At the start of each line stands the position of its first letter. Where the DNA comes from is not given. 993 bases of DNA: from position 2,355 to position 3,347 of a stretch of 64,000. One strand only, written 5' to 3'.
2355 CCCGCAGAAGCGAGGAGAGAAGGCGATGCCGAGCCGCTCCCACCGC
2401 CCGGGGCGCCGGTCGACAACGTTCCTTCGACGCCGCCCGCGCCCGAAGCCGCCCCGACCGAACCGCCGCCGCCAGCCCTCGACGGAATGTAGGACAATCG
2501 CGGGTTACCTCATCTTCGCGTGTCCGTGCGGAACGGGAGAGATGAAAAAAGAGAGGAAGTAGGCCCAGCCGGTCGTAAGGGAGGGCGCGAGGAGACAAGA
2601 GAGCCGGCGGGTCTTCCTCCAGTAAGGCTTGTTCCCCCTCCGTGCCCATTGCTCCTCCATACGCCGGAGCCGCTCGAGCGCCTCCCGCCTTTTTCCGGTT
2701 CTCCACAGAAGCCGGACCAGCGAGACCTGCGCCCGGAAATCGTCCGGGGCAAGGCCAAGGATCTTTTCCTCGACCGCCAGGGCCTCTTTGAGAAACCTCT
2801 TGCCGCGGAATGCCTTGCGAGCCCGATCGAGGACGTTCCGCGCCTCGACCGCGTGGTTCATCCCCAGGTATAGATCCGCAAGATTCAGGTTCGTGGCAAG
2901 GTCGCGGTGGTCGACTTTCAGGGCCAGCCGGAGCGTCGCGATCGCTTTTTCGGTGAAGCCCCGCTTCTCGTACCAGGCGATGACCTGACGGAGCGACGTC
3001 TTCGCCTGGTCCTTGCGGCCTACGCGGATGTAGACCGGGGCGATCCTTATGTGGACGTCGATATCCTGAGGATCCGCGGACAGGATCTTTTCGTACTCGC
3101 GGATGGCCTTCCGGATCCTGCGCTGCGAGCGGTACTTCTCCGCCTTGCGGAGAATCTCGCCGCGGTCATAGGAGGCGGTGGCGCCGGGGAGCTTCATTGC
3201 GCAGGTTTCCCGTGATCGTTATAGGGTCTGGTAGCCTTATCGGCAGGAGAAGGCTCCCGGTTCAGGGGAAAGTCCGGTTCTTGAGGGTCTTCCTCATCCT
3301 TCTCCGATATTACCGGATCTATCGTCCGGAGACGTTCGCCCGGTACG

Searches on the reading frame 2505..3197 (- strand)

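Call 40: search_protein_families(library=pfam, max_evalue=0.001, proteins=[window:2505-3197:-])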
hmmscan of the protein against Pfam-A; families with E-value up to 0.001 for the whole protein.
window:2505-3197:- (230 aa): 16 families
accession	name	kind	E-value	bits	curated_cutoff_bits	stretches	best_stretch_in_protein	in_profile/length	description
PF14559.12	TPR_19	-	8.5e-20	71.3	25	2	24-76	3-55/68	Tetratricopeptide repeat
PF13428.12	TPR_14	-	1.3e-11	44.4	23.5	0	16-53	5-42/44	Tetratricopeptide repeat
PF13181.12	TPR_8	-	1.4e-09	37.8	25.7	0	48-77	3-32/34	Tetratricopeptide repeat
PF13424.12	TPR_12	-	2.1e-09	37.9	30.1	0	7-78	4-77/77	Tetratricopeptide repeat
PF14561.12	TPR_20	-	1.6e-08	35.2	25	0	29-73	5-49/90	Tetratricopeptide repeat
PF25064.1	ARM_TT21_5th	-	2.7e-08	34.6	27.8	1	133-193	14-74/117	TT21 fifth ARM repeats domain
PF07719.23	TPR_2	-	5.8e-08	32.7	27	0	18-45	7-34/34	Tetratricopeptide repeat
PF13414.12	TPR_11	-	2.4e-06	27.6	26.8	0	21-58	3-40/42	TPR repeat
PF07721.20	TPR_4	-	2.8e-05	24.7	27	0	155-179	2-26/26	Tetratricopeptide repeat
PF13432.12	TPR_16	-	3.8e-05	24.5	32.7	0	104-180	1-57/65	Tetratricopeptide repeat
PF25058.1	ARM_TT21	-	4.1e-05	24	27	0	63-134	24-91/155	Tetratricopeptide repeat protein 21 ARM repeat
PF24575.1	TPR_Slam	-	0.00021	22.1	35.2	0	18-67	53-102/104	Surface lipoprotein assembly modifier, N-terminal TPR repeats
PF00515.34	TPR_1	-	0.00034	20.7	27.8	0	17-45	6-34/34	Tetratricopeptide repeat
PF13429.12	TPR_15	-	0.00049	20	26.2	0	157-210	11-64/280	Tetratricopeptide repeat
PF13431.12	TPR_17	-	0.00059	20.3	24.4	0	35-66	2-33/34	Tetratricopeptide repeat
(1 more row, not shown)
